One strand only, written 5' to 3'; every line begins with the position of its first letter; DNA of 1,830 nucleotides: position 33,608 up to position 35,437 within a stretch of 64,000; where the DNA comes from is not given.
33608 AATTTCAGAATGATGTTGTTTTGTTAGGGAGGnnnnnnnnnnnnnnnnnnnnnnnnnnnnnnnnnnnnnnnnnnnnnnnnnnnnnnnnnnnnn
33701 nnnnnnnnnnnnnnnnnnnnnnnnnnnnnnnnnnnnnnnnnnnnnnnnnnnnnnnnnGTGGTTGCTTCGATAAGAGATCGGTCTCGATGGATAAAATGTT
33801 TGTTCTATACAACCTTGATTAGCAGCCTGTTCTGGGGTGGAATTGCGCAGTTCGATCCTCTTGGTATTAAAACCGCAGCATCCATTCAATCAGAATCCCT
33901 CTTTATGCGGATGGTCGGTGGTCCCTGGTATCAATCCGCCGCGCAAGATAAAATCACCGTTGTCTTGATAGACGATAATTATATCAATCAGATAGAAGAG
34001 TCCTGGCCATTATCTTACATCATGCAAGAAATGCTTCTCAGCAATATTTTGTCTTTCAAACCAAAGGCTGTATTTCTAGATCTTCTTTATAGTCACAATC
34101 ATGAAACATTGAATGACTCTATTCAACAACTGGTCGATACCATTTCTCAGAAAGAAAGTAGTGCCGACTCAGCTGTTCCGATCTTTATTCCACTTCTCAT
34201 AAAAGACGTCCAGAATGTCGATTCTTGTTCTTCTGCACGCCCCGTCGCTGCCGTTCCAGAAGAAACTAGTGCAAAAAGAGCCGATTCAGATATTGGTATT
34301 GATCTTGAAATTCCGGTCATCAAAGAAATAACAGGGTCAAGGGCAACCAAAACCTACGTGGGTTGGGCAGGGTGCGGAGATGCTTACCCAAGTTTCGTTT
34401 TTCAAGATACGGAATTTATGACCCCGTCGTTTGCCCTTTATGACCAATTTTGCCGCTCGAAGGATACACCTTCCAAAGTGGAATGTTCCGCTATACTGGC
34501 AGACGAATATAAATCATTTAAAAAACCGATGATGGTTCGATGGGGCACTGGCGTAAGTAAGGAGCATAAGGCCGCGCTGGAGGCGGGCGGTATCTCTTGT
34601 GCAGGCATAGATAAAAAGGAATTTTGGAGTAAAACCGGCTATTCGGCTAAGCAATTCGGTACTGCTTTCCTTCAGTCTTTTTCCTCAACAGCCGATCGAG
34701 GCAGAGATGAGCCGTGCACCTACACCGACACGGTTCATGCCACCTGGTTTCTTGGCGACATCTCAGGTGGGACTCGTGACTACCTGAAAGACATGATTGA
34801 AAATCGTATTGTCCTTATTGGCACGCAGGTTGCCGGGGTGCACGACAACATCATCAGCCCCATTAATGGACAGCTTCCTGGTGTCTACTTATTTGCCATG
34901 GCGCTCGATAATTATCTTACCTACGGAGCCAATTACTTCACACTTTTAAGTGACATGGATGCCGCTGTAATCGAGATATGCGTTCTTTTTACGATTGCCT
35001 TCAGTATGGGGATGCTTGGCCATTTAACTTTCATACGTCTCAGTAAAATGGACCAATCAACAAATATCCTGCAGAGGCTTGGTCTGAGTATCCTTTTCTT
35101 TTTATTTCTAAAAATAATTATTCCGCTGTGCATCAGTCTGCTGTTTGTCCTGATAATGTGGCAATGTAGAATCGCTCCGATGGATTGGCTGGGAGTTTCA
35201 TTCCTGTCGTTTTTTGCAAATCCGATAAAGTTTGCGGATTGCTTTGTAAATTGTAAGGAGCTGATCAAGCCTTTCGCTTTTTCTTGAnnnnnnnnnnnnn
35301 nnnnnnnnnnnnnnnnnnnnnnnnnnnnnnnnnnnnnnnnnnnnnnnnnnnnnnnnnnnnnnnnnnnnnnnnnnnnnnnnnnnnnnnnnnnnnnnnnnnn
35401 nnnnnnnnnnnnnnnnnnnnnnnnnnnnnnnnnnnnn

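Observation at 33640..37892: Uncharacterised envelope signalling/processing module: output-less CHASE2, small secreted protein, M48 lipoprotein protease and a convergent secreted protein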

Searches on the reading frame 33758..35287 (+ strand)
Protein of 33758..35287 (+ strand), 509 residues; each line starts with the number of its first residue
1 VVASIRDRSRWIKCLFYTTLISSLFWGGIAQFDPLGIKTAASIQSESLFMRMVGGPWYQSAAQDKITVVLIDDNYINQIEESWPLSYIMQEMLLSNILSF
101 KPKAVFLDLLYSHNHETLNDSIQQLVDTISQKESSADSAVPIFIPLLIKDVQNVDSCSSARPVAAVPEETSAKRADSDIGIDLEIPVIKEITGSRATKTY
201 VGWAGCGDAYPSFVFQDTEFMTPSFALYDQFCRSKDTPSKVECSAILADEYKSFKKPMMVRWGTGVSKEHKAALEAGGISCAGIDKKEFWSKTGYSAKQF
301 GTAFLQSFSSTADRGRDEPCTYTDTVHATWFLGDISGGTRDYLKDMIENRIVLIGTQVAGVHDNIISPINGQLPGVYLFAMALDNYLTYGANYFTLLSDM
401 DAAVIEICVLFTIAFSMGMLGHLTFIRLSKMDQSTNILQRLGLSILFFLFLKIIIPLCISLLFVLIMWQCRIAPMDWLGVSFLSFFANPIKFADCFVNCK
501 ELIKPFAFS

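Call 3: search_protein_families(library=pfam, proteins=[window:33758-35287:+], max_evalue=0.01)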
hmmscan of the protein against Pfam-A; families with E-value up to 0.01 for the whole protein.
window:33758-35287:+ (509 aa): 1 family
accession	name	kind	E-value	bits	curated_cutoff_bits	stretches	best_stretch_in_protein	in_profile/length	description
PF05226.16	CHASE2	-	1.1e-16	61.6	26.3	1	49-409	25-250/257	CHASE2 domain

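Call 4: search_protein_families(library=ncbifam, proteins=[window:33758-35287:+], max_evalue=0.01)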
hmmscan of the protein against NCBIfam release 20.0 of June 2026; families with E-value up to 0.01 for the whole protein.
window:33758-35287:+ (509 aa): 0 families

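Call 10: find_homologous_proteins(query=window:33758-35287:+, max_evalue=0.001)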
Query window:33758-35287:+ (509 aa): 66 proteins with E <= 0.001 among 8000 candidates.
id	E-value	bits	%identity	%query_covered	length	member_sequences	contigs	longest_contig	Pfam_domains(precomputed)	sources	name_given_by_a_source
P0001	0.0e+0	1162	100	100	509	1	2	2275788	PF05226.17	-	-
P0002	1.8e-236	804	69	100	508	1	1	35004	PF05226.17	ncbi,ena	-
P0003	7.6e-162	558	52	98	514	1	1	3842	PF05226.17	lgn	-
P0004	8.9e-157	541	50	98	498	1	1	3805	PF05226.17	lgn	-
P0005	2.6e-151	523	50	96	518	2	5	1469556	PF05226.17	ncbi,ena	-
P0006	1.5e-149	517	49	96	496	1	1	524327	PF05226.17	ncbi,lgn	-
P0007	6.0e-147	509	47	95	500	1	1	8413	PF05226.17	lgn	-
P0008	2.6e-145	503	49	96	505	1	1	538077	PF05226.17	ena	-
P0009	4.9e-134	466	44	95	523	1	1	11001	PF05226.17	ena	-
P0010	1.1e-132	461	45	92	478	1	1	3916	PF05226.17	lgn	-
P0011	3.2e-132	460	48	88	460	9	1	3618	PF05226.17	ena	-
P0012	3.0e-128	447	45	94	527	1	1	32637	PF05226.17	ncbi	-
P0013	4.4e-126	440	45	94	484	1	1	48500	PF05226.17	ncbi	ncbi:MAG: CHASE2 domain-containing protein [Desulforhopalus sp.]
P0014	9.0e-126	439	44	94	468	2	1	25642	PF05226.17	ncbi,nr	ncbi:MAG TPA: CHASE2 domain-containing protein [Gammaproteobacteria bacterium]|nr:CHASE2 domain-cont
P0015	6.4e-124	433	48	94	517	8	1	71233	PF05226.17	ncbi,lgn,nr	ncbi:MAG TPA: hypothetical protein DDY32_14900 [Desulfobulbaceae bacterium]|nr:hypothetical protein 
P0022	2.2e-111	391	39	95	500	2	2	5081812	PF05226.17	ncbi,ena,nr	nr:CHASE2 domain-containing protein [uncultured Desulfobulbus sp.]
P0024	1.2e-105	372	37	99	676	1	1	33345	PF05226.17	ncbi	-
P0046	2.9e-26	111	29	72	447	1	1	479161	PF05226.17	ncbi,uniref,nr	ncbi:CHASE2 domain-containing protein [Pseudomonas sp. SWRI18]|uniref:CHASE2 domain-containing prote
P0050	1.7e-24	105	28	90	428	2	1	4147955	PF05226.17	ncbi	ncbi:CHASE2 domain-containing protein [Desulfovibrio caledoniensis]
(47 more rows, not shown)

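Call 11: find_encoding_contigs(protein=P0005, flank=8000, max_places=2)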
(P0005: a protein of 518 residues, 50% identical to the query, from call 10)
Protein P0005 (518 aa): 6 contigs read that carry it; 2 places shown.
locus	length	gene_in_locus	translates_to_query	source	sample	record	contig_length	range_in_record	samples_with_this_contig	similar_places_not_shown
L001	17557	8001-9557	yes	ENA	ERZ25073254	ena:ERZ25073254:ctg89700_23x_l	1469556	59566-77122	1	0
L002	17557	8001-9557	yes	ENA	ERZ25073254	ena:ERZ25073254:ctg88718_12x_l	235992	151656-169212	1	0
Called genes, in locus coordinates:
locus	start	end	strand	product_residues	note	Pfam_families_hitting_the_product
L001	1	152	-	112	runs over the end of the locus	PF13489:Methyltransf_23 (weak), PF13847:Methyltransf_31 (weak), PF08241:Methyltransf_11 (weak), PF13649:Methyltransf_25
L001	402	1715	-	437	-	PF01979:Amidohydro_1, PF07969:Amidohydro_3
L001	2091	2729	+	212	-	PF13036:LpoB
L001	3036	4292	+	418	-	PF00180:Iso_dh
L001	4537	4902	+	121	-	PF02617:ClpS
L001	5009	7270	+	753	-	PF02861:Clp_N, PF00004:AAA, PF17871:AAA_lid_9, PF00004:AAA, PF07724:AAA_2, PF07728:AAA_5, PF13401:AAA_22 (weak), PF10431:ClpB_D2-small, +6 more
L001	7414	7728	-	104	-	-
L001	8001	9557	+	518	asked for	PF05226:CHASE2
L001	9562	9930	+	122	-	-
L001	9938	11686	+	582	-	PF01435:Peptidase_M48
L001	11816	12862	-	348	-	PF13091:PLDc_2, PF00614:PLDc (faint), PF13091:PLDc_2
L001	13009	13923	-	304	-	PF03372:Exo_endo_phos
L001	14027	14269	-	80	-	PF21742:DUF6868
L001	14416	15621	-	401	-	PF00324:AA_permease, PF13520:AA_permease_2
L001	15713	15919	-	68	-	-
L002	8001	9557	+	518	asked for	PF05226:CHASE2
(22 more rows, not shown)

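Call 12: find_encoding_contigs(protein=P0022, flank=8000, max_places=2)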
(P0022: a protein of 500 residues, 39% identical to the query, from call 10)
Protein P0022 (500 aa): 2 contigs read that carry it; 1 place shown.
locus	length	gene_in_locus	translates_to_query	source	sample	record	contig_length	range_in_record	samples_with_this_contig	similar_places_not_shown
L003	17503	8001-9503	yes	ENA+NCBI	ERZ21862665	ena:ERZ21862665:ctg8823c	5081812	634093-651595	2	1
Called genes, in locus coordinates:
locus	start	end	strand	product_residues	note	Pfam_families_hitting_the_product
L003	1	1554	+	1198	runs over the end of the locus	PF00289:Biotin_carb_N, PF02786:CPSase_L_D2, PF07478:Dala_Dala_lig_C, PF02785:Biotin_carb_C, PF02626:CT_A_B, PF02682:CT_C_D, PF00364:Biotin_lipoyl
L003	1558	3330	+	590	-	PF01425:Amidase, PF21986:AH_C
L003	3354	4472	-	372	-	PF07992:Pyr_redox_2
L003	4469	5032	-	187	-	PF02915:Rubrerythrin (faint)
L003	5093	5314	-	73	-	PF00581:Rhodanese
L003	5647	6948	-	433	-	PF19700:DUF6198, PF13189:Cytidylate_kin2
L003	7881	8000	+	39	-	-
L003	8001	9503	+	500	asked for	PF05226:CHASE2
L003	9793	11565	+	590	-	PF01435:Peptidase_M48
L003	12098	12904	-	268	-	PF01875:Memo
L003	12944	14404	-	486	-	PF01406:tRNA-synt_1e, PF09334:tRNA-synt_1g (weak), PF00133:tRNA-synt_1 (weak), PF01921:tRNA-synt_1f (weak), PF09334:tRNA-synt_1g (weak), PF09190:DALR_2, PF23493:CysS_C (weak)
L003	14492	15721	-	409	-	PF07690:MFS_1, PF13000:Acatn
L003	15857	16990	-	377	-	-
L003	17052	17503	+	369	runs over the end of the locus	PF00730:HhH-GPD, PF00633:HHH, PF00293:NUDIX, PF14815:NUDIX_4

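Call 13: find_encoding_contigs(protein=P0014, flank=8000, max_places=2)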
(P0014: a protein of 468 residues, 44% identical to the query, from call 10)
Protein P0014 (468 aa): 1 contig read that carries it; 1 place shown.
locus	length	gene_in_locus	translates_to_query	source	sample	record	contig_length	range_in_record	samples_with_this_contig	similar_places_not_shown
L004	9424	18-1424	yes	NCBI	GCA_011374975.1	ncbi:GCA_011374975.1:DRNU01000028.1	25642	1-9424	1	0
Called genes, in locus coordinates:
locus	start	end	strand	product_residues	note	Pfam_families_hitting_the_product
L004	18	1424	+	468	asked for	PF05226:CHASE2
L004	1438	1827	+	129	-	-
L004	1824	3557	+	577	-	PF01435:Peptidase_M48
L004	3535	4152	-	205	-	PF03167:UDG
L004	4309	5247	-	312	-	PF00582:Usp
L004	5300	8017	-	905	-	PF00690:Cation_ATPase_N, PF00122:E1-E2_ATPase, PF13246:Cation_ATPase, PF00702:Hydrolase, PF08282:Hydrolase_3 (faint), PF12710:HAD (weak), PF00689:Cation_ATPase_C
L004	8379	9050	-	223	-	PF00072:Response_reg, PF03861:ANTAR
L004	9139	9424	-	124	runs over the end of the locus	PF04386:SspB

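Call 14: find_encoding_contigs(protein=P0046, flank=6000, max_places=2)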
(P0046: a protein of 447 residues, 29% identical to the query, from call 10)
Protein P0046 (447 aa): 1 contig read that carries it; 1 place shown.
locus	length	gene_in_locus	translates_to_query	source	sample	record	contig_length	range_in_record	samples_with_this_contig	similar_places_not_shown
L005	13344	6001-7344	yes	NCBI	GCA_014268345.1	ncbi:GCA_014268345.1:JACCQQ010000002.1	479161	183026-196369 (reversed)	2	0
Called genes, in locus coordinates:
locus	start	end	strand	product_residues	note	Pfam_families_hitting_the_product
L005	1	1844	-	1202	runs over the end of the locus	PF13428:TPR_14 (faint), PF14559:TPR_19 (weak), PF13429:TPR_15, PF24604:B-barrel_PelB_C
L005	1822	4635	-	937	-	PF03537:Glyco_hydro_114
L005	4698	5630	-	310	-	PF01073:3Beta_HSD, PF01370:Epimerase, PF02719:Polysacc_synt_2, PF04321:RmlD_sub_bind, PF05368:NmrA, PF07993:NAD_binding_4, PF13460:NAD_binding_10, PF16363:GDP_Man_Dehyd, +1 more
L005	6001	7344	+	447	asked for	PF05226:CHASE2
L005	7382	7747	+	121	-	-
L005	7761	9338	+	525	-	PF01435:Peptidase_M48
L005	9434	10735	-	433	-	PF03573:OprD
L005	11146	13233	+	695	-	PF07715:Plug, PF00593:TonB_dep_Rec_b-barrel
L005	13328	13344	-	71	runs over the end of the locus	-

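Call 15: find_encoding_contigs(protein=P0050, flank=6000, max_places=2)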
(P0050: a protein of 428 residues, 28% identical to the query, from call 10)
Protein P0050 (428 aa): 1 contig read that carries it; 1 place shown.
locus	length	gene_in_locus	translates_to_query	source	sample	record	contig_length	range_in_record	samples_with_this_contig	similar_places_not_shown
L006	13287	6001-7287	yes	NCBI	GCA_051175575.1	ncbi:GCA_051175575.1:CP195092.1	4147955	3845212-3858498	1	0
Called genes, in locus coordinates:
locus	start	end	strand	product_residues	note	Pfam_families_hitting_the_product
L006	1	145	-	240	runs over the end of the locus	PF00005:ABC_tran, PF13304:AAA_21 (faint)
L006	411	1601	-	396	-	PF02653:BPD_transp_2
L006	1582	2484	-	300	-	PF02653:BPD_transp_2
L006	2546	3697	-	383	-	PF13433:Peripla_BP_5, PF13458:Peripla_BP_6, PF01094:ANF_receptor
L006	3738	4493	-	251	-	PF00005:ABC_tran, PF13304:AAA_21 (faint), PF12399:BCA_ABC_TP_C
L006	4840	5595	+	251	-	PF00106:adh_short, PF01370:Epimerase (weak), PF08659:KR, PF13561:adh_short_C2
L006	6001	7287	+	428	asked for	PF05226:CHASE2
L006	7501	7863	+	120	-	-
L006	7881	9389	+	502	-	PF01435:Peptidase_M48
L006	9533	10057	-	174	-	-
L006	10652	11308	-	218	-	PF24319:DUF7491 (faint)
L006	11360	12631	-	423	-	PF13183:Fer4_8, PF13187:Fer4_9 (weak), PF13534:Fer4_17 (weak)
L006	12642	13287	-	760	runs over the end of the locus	PF00890:FAD_binding_2 (weak), PF01266:DAO (weak), PF07992:Pyr_redox_2, PF12831:FAD_oxidored, PF13450:NAD_binding_8 (weak), PF00037:Fer4 (weak), PF13187:Fer4_9, PF02662:FlpD, +6 more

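Call 16: find_encoding_contigs(protein=P0002, flank=8000, max_places=2)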
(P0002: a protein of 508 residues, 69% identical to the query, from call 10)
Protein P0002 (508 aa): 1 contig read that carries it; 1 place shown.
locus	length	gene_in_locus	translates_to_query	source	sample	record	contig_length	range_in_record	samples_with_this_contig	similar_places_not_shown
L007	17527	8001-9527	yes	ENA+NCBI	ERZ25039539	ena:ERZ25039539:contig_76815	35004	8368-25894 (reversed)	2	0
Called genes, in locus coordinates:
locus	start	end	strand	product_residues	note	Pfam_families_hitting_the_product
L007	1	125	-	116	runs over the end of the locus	PF05717:TnpB_IS66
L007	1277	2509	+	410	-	PF08495:FIST, PF10442:FIST_C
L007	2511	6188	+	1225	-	PF08447:PAS_3 (weak), PF08448:PAS_4, PF13426:PAS_9, PF08447:PAS_3, PF08448:PAS_4, PF08448:PAS_4, PF02518:HATPase_c, PF00072:Response_reg, +6 more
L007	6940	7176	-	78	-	-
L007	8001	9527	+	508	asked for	PF05226:CHASE2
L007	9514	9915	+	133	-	-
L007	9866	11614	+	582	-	PF01435:Peptidase_M48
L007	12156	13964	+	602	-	PF01609:DDE_Tnp_1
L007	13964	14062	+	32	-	-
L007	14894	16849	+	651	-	PF02743:dCache_1, PF00672:HAMP, PF00015:MCPsignal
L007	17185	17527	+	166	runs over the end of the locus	PF17200:sCache_2, PF08269:dCache_2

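Call 27: find_related_loci(query=A2, collection=genome_contigs, flank=6000)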
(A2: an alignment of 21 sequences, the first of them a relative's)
Query A2 (509 aa) in genome_contigs; peptide patterns used: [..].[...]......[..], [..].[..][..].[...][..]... (x = any residue, [..] = any of these).
353 stretches matched a pattern; 328 encode a relative of the query (tblastn E <= 1e-3); the best 80 are kept; 80 distinct loci.
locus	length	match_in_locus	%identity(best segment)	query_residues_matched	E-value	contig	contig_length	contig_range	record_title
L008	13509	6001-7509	69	2-509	0e+0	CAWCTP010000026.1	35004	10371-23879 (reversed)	MAG: uncultured delta proteobacterium isolate MFD05442.bin.2.256 genome assembly, contig: contig_76815, whole genome sho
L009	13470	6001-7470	49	4-496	2e-156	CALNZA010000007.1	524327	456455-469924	MAG: Desulfocapsaceae bacterium isolate LOGT_bin.0118 genome assembly, contig: contig_27729, whole genome shotgun sequen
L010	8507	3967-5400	47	6-496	6e-149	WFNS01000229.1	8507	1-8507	MAG: Gammaproteobacteria bacterium isolate S012_118 k151_43508, whole genome shotgun sequence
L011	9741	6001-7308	48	11-491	3e-135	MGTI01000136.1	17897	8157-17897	MAG: Desulfobacterales bacterium GWB2_56_26 gwb2_scaffold_3383, whole genome shotgun sequence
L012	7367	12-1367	44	15-495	3e-134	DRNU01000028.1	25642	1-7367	MAG TPA_asm: Gammaproteobacteria bacterium isolate HyVt-519 HyVt-519_k145_1187689, whole genome shotgun sequence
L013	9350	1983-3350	45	8-487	6e-132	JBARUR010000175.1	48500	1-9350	MAG: Desulforhopalus sp. isolate MFD12129_ilm_asm_bin8 k127_154689, whole genome shotgun sequence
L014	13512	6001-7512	37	1-502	2e-107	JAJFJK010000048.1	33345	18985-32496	MAG: Nitrosomonas sp. isolate OFTM255 OFTM255_47, whole genome shotgun sequence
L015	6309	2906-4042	38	20-393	2e-77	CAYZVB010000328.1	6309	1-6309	MAG TPA_asm: uncultured Granulosicoccaceae bacterium isolate SRP268394_co1_144 genome assembly, contig: NODE_17633_lengt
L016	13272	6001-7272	28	32-484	3e-44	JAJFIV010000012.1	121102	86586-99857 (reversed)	MAG: Alphaproteobacteria bacterium isolate OFTM386 OFTM386_11, whole genome shotgun sequence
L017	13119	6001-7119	28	32-476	2e-43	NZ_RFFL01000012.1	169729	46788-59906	Stutzerimonas nitrititolerans strain GL14 GL14_12, whole genome shotgun sequence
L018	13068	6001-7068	29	12-415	8e-43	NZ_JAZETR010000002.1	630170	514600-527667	Alteromonas sp. S167 2, whole genome shotgun sequence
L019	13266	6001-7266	28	14-492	9e-42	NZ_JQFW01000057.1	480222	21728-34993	Alteromonas sp. LOR NODE_130, whole genome shotgun sequence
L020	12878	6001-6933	28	29-399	3e-41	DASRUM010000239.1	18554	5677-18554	MAG TPA_asm: Pseudomonas sp. isolate SMAG_U8052 k141_1953583, whole genome shotgun sequence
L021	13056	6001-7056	29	14-415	5e-41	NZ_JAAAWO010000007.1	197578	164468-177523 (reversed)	Alteromonas genovensis strain LMG 24078 NODE_7, whole genome shotgun sequence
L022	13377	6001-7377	27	10-487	5e-41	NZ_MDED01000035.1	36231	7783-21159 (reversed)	Xanthomonas cucurbitae strain CFBP2542 Xcu-CFBP2542-G1035, whole genome shotgun sequence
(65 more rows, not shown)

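Call 41: predict_structure(alignment_id=A2)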
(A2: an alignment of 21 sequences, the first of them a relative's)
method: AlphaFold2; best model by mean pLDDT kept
length: 509 residues; sequences in the alignment: 21
mean_pLDDT: 82.8   pTM: 0.86
mean pLDDT of the five models: 82.8, 82.8, 82.5, 80.8, 80.7
residues with pLDDT >= 90: 210; 70-90: 216; 50-70: 55; < 50: 28
segments of 3 or more residues with pLDDT < 50: 1-3, 165-180, 502-509
pLDDT, mean of each block of 10 residues (from residue 1): 64 91 92 87 90 90 92 93 88 93 90 64 86 62 85 76 49 45 62 86 85 90 96 80 91 92 83 79 83 91 87 80 90 74 92 92 87 93 96 91 94 91 74 72 83 90 94 92 86 66 44
secondary structure, 60 per line:
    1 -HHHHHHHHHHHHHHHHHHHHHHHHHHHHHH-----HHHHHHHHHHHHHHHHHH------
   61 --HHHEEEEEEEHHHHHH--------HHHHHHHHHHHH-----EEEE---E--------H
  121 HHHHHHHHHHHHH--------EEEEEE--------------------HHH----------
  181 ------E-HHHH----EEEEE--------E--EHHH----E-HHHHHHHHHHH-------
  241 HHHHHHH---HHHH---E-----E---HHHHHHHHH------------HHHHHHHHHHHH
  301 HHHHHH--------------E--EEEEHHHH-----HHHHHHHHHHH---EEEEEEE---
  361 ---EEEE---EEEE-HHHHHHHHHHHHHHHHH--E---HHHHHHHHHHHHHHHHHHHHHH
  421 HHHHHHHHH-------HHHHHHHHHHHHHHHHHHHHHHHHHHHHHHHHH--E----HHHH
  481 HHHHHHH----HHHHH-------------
elements in order: H2-31 H37-54 E66-72 H73-78 H87-98 E104-107 H120-133 E142-147 H189-192 E197-201 H223-233 H241-247 H251-254 H268-276 H289-306 E324-327 H328-331 H337-347 E351-357 E364-367 E371-374 H376-392 H399-429 H437-469 H477-487 H492-496

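Call 44: fold_search(model_id=the predicted structure, library=pdb)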
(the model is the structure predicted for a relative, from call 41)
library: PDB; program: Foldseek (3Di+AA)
matches with E <= 10: 413; with E <= 0.001: 0
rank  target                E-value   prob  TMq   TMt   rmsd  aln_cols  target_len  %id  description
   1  4h8n_B                2.1e-01  0.11  0.12  0.17  14.6       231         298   12  Crystal structure of conjugated polyketone reductase C2 from candida parapsilosis complexed with NADPH (released 2013-08-07)
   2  9i26_A                2.4e-01  0.21  0.11  0.13   9.7       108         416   13  inactive Form II Rubisco from Rhodospirillum rubrum (released 2026-02-04)
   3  1ttp_A                2.8e-01  0.16  0.09  0.17  12.0       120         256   12  TRYPTOPHAN SYNTHASE (E.C.4.2.1.20) IN THE PRESENCE OF CESIUM, ROOM TEMPERATURE (released 1996-03-08)
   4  1v7y_A                3.9e-01  0.18  0.10  0.18  11.0       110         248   11  Crystal structure of tryptophan synthase alpha-subunit from Escherichia coli at room temperature (released 2005-02-15)
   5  5rub_A                4.4e-01  0.21  0.12  0.13   9.7       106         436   11  CRYSTALLOGRAPHIC REFINEMENT AND STRUCTURE OF RIBULOSE-1,5-BISPHOSPHATE CARBOXYLASE FROM RHODOSPIRILLUM RUBRUM AT 1.7 A (released 1991-10-15)
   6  8d5i_A                4.4e-01  0.07  0.13  0.21  16.7       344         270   12  Crystal structure of dihydropteroate synthase H182G mutant (folP-SMZ_B27) from soil uncultured bacterium in complex wi (released 2022-06-15)
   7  6q62_C                4.9e-01  0.10  0.13  0.22  15.5       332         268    7  Xanthomonas albilineans Dihydropteroate synthase in complex with (indole-2-carboxylic acid) and (6-chloroguanine) (released 2020-01-15)
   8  1rus_A                5.8e-01  0.18  0.12  0.13   9.7       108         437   13  CRYSTAL STRUCTURE OF THE BINARY COMPLEX OF RIBULOSE-1,5-BISPHOSPHATE CARBOXYLASE AND ITS PRODUCT, 3-PHOSPHO-D-GLYCERAT (released 1991-10-15)
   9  7s2k_B                6.1e-01  0.07  0.13  0.21  17.1       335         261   10  Crystal structure of sulfonamide resistance enzyme Sul2 in complex with 7,8-dihydropteroate, magnesium, and pyrophosph (released 2023-05-03)
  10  7wmx                  6.1e-01  0.06  0.13  0.19  16.6       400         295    9  Crystal structure of methylenetetrahydrofolate reductase MSMEG_6649 from Mycobacterium smegmatis with 5,10-methylenetetr (released 2023-01-25)
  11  5wqs                  6.4e-01  0.11  0.09  0.09   8.2        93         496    8  Crystal structure of Apo Beta-Amylase from Sweet potato (released 2017-12-06)
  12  7mt4_A                6.8e-01  0.12  0.10  0.17  11.8       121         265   13  Crystal structure of tryptophan Synthase in complex with F9, NH4+, pH7.8 - alpha aminoacrylate form - E(A-A) (released 2021-12-29)
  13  4h8n_A                6.8e-01  0.05  0.13  0.19  18.8       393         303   10  Crystal structure of conjugated polyketone reductase C2 from candida parapsilosis complexed with NADPH (released 2013-08-07)
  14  9ily_A                6.8e-01  0.03  0.06  0.07  15.1       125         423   10  The Cryo-EM structure of MPXV E5 in the apo state (released 2025-06-18)
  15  7s2m_B                7.2e-01  0.06  0.13  0.21  18.2       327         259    9  Crystal structure of sulfonamide resistance enzyme Sul3 in complex with 6-hydroxymethylpterin (released 2023-05-03)
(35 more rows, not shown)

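Call 73: search_protein_families(library=padloc, proteins=[window:33758-35287:+], max_evalue=0.01)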
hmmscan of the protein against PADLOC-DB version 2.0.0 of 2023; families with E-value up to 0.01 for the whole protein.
window:33758-35287:+ (509 aa): 0 families

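Call 85: search_protein_families(library=pfam, proteins=[P0024], max_evalue=1)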
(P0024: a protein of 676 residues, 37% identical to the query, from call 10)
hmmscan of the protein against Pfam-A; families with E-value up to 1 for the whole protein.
P0024 (676 aa): 2 families
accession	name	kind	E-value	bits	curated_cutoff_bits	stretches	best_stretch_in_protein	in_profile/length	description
PF05226.16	CHASE2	-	5.6e-16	59.3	26.3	2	505-579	183-253/257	CHASE2 domain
PF13190.11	PDGLE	-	0.2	11.9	27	1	179-209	7-37/102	PDGLE domain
